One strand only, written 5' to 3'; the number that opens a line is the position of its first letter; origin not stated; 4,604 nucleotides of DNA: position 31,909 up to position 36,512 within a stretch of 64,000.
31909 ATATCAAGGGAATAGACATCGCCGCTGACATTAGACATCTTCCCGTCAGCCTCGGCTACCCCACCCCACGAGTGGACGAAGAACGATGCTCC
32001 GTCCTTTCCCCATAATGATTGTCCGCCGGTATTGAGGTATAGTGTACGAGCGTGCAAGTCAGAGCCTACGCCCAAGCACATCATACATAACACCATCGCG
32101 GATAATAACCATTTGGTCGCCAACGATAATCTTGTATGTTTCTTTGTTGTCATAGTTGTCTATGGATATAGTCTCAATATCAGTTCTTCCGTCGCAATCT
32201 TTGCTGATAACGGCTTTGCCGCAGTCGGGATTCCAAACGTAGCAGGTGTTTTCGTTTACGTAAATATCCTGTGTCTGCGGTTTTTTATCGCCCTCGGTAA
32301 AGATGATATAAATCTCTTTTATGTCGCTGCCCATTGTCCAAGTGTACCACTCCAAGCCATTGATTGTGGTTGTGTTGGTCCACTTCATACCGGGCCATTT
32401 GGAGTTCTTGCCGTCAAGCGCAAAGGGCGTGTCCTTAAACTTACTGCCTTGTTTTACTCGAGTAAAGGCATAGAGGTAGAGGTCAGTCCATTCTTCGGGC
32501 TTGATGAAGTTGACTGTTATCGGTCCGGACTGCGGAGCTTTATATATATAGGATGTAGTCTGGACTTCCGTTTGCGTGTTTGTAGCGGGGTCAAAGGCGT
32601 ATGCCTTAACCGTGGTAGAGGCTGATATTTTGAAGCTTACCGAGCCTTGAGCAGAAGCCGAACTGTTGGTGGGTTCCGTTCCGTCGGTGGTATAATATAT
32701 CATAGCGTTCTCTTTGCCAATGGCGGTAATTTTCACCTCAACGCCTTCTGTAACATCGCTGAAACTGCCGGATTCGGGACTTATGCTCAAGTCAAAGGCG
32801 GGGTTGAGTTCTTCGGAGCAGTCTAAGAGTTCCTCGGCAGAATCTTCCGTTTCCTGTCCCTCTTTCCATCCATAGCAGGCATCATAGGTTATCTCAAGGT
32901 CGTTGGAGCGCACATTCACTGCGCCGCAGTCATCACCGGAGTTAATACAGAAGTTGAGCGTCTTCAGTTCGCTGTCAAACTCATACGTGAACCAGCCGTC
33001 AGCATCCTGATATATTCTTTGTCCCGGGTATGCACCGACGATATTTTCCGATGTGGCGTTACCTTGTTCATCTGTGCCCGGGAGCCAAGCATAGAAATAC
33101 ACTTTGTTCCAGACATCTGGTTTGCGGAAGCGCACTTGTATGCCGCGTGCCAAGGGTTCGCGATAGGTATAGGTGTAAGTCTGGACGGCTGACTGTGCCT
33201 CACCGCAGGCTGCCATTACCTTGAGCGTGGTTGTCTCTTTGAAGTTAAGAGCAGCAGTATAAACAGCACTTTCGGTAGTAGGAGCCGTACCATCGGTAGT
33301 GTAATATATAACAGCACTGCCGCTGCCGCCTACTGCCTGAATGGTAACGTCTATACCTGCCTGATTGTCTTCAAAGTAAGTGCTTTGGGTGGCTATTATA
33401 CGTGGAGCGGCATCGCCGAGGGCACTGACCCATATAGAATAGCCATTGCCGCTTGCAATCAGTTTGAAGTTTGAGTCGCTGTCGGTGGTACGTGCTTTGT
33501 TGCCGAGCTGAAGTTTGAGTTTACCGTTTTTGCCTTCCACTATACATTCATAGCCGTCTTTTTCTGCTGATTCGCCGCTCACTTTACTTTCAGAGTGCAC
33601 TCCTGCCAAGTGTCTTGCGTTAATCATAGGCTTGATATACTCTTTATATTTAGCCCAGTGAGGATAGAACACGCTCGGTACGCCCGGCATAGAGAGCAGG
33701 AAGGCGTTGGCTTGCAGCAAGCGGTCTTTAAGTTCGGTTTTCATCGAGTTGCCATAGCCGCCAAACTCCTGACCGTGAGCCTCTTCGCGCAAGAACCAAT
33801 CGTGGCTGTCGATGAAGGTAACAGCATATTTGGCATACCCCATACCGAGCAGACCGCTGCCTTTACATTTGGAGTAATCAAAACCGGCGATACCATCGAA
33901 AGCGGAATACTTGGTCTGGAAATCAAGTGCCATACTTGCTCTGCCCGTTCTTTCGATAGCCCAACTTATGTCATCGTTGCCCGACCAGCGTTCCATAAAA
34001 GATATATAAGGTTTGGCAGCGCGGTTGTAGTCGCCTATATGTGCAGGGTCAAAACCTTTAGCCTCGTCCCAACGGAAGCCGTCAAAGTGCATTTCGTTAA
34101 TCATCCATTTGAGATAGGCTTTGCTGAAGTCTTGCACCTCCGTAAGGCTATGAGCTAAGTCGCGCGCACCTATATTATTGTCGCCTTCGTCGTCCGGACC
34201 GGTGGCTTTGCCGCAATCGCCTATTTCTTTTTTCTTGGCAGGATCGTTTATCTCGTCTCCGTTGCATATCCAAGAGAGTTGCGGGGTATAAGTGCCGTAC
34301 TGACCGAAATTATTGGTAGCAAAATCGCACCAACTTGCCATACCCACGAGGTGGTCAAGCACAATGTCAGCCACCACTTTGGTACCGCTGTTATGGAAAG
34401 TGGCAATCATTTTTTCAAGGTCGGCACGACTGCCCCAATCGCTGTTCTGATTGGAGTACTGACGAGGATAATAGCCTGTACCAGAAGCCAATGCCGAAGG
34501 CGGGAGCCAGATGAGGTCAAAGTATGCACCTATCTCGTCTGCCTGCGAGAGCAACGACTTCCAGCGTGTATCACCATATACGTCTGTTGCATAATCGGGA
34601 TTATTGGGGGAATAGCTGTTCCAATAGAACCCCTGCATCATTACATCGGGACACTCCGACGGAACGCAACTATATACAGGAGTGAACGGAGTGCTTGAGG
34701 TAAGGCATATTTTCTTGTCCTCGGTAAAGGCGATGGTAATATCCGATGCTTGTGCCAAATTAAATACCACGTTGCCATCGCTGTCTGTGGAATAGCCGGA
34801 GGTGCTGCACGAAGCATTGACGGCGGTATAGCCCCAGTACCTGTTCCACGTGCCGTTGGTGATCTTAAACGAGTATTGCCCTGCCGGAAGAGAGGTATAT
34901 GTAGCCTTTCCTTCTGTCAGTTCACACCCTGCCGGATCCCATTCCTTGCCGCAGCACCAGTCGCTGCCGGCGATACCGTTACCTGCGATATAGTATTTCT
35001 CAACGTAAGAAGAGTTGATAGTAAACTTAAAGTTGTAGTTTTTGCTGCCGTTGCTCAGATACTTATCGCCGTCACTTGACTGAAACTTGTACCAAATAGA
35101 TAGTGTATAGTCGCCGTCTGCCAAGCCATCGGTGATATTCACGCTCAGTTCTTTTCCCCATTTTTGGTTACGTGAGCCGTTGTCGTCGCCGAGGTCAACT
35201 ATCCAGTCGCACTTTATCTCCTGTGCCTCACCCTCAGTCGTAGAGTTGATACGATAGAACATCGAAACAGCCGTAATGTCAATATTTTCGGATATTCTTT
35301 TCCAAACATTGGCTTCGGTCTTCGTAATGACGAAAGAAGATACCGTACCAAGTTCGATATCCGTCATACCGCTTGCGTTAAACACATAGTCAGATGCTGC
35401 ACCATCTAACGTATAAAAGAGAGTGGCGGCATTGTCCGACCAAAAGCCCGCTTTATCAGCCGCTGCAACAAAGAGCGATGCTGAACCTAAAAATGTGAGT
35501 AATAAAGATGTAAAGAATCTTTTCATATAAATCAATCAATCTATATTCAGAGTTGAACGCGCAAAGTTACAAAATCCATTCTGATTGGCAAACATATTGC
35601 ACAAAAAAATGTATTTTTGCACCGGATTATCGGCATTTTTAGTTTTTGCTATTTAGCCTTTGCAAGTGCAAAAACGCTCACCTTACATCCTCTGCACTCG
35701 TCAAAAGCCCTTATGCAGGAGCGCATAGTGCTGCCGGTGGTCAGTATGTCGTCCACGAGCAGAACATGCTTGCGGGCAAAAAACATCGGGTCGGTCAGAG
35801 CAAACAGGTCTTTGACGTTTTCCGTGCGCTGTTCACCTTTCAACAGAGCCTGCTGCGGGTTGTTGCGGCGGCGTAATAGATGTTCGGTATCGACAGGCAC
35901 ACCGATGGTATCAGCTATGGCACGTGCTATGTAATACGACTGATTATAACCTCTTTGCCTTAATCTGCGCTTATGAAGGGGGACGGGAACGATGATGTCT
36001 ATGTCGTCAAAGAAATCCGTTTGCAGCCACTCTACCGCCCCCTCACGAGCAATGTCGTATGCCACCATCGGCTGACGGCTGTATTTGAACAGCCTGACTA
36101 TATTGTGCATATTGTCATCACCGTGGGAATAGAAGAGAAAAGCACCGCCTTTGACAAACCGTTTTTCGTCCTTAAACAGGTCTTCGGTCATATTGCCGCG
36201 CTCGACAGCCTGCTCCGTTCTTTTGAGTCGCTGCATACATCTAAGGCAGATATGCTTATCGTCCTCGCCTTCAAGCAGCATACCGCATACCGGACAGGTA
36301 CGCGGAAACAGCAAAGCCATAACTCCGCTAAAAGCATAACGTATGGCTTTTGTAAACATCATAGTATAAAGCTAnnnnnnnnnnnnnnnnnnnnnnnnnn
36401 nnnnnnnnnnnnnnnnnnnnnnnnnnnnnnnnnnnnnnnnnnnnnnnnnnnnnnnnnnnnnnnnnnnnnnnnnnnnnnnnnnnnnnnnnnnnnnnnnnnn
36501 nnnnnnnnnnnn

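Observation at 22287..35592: Sus-independent starch operon: three secreted GH13 enzymes plus three non-catalytic multi-CBM proteins, none lipidated, all tail-tagged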

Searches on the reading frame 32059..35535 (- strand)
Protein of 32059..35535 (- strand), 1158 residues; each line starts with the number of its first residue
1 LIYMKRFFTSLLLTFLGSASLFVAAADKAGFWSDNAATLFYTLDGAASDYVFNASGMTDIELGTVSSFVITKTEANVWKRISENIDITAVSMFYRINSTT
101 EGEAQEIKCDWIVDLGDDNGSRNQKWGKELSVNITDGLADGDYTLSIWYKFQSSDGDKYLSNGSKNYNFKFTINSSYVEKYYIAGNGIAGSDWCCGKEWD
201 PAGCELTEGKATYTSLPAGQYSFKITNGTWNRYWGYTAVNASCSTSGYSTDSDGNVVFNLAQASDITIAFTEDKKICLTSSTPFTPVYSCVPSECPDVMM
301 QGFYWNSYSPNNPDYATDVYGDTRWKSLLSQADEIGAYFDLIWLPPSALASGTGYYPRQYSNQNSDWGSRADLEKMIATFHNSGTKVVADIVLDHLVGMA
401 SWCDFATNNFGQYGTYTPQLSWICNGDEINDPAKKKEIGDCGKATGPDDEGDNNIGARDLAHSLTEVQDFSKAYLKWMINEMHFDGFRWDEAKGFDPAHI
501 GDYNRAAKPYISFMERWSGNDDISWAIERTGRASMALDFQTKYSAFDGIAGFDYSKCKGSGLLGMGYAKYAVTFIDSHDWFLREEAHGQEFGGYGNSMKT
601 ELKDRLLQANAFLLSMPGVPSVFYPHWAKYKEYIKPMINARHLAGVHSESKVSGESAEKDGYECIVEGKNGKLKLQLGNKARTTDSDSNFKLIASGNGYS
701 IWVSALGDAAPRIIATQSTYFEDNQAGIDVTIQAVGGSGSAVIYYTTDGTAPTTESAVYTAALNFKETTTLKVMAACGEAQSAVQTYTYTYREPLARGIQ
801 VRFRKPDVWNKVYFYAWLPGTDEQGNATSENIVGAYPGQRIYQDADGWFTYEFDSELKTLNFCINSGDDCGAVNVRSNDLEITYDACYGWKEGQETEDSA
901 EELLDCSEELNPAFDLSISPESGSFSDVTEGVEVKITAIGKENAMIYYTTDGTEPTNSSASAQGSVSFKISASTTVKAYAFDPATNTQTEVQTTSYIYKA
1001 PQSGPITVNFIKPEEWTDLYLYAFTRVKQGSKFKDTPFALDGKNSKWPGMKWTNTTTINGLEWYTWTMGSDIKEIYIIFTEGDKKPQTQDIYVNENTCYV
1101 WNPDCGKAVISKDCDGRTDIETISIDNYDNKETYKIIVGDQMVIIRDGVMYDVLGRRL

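Call 5: search_protein_families(library=pfam, proteins=[window:32059-35535:-], max_evalue=0.01)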
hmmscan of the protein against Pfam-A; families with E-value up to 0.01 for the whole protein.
window:32059-35535:- (1158 aa): 5 families
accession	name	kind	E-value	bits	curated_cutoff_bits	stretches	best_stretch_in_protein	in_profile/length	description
PF13290.12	CHB_HEX_C_1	-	1.9e-24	85.8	22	2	728-785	10-66/67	Chitobiase/beta-hexosaminidase C-terminal domain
PF13287.12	Fn3_assoc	-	8.1e-22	77.5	23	2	740-789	9-59/59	Fn3 associated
PF16738.10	CBM26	-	4e-11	43.3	28.1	2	801-867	1-60/70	Starch-binding module 26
PF07821.18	Alpha-amyl_C2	-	1.3e-07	32.3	27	1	644-702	2-59/60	Alpha-amylase C-terminal beta-sheet domain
PF00128.31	Alpha-amylase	-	6.4e-06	26.1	22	1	339-493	33-191/446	Alpha amylase, catalytic domain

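Call 6: search_protein_families(library=ncbifam, proteins=[window:32059-35535:-], max_evalue=0.1)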
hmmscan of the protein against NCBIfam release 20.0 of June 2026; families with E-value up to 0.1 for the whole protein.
window:32059-35535:- (1158 aa): 10 families
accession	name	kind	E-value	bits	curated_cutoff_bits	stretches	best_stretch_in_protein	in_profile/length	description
NF006970.0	PRK09441.1-3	equivalog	1.7e-34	119.3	516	1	292-644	35-375/466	alpha-amylase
NF006969.0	PRK09441.1-2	equivalog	5e-07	28.9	382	2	459-580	201-330/483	alpha-amylase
NF007059.0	PRK09505.2-4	equivalog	2.2e-05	23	865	1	353-413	273-332/683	alpha-amylase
NF007060.0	PRK09505.2-5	equivalog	4.9e-05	21.5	790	1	353-412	279-337/690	alpha-amylase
TIGR02403.1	trehalose_treC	equivalog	0.00017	20.4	799.05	1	339-415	41-119/544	alpha,alpha-phosphotrehalase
TIGR02456.1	treS_nterm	equivalog_domain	0.00019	20.1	678.35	1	327-409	32-114/539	maltose alpha-D-glucosyltransferase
NF051899.1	BetGalacBglAAgro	equivalog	0.00028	19.4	900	1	304-402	12-107/537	beta-galactosidase BglA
NF008183.0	PRK10933.1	subfamily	0.0016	17.2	535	1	339-416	47-126/551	alpha,alpha-phosphotrehalase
NF041321.1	Alpha-amyl_MalA_Halo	equivalog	0.0056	15.1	875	1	328-403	287-362/666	alpha-amylase MalA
TIGR02402.1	trehalose_TreZ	equivalog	0.049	11.9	538.8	0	360-396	151-186/545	malto-oligosyltrehalose trehalohydrolase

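Call 37: search_solved_structures(query=window:32059-35526:-, max_evalue=0.00001)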
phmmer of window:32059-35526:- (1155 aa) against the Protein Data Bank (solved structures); distinct sequences matched with E-value up to 0.00001: 12.
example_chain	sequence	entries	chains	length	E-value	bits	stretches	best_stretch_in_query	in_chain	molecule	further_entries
1amy_A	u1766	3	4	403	2e-25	91.9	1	295-700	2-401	1,4-ALPHA-D-GLUCAN GLUCANOHYDROLASE | BARLEY ALPHA-AMYLASE 2(CV MENUET)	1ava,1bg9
3wn6_A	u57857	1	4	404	1.6e-23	85.5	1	295-700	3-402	Alpha-amylase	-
3bsh_A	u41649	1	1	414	1.6e-22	82.2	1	298-701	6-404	Alpha-amylase type A isozyme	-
2qps_A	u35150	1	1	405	3.2e-22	81.3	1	298-700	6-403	Alpha-amylase type A isozyme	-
3bsg_A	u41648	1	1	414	8.2e-22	79.9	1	298-701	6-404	Alpha-amylase type A isozyme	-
1ht6_A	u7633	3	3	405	1.4e-21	79.1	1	298-700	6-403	ALPHA-AMYLASE ISOZYME 1 | PROTEIN (Alpha-amylase type A isozyme) | Alpha-amylase type 1 isozyme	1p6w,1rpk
2qpu_A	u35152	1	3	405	4.2e-21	77.6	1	298-700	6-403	Alpha-amylase type A isozyme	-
1rp8_A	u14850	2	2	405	1.4e-20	75.8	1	298-700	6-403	Alpha-amylase type 1 isozyme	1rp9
1lwh_A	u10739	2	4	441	1.8e-07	32.4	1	313-492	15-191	4-alpha-glucanotransferase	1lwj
6sao_A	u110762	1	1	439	2.2e-07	32.1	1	321-418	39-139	amylase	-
5m99_A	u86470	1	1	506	4.6e-06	27.7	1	336-407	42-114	Alpha-amylase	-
5m99_B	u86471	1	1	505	4.9e-06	27.6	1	336-407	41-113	Alpha-amylase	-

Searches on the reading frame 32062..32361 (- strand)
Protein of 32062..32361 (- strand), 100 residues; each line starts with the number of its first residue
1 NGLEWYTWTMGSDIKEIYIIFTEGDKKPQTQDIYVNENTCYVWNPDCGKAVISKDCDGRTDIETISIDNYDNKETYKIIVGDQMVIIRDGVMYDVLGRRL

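Call 11: search_protein_families(library=ncbifam, proteins=[window:32062-32361:-], max_evalue=10)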
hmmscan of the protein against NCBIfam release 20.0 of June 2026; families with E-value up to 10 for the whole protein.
seq(100 aa): 1 family
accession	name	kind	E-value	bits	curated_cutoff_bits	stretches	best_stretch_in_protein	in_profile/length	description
NF047446.1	barrel_OmpL47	domain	0.035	14.6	40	1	55-77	40-62/68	OmpL47-type beta-barrel domain-containing protein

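Call 12: search_protein_families(library=pfam, proteins=[window:32062-32361:-], max_evalue=10)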
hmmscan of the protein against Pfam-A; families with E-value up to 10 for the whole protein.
seq(100 aa): 0 families

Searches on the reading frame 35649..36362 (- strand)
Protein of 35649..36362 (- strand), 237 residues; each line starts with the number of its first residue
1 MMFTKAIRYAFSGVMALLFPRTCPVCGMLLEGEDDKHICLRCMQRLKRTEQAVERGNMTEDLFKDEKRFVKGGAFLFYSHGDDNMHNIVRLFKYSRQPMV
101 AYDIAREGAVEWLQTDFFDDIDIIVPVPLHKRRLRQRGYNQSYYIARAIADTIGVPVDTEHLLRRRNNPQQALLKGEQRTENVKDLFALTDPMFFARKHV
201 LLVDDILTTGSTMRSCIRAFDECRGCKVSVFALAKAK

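Call 8: search_protein_families(library=pfam, proteins=[window:35649-36362:-], max_evalue=0.001)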
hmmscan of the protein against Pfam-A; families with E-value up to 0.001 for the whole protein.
window:35649-36362:- (237 aa): 2 families
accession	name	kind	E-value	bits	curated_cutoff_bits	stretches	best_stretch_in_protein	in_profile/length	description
PF00156.33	Pribosyltran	-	5.3e-08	32.8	26.3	1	142-234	40-124/158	Phosphoribosyl transferase domain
PF18912.6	DZR_2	-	2.2e-06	27.8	27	1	15-50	2-35/56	Double zinc ribbon domain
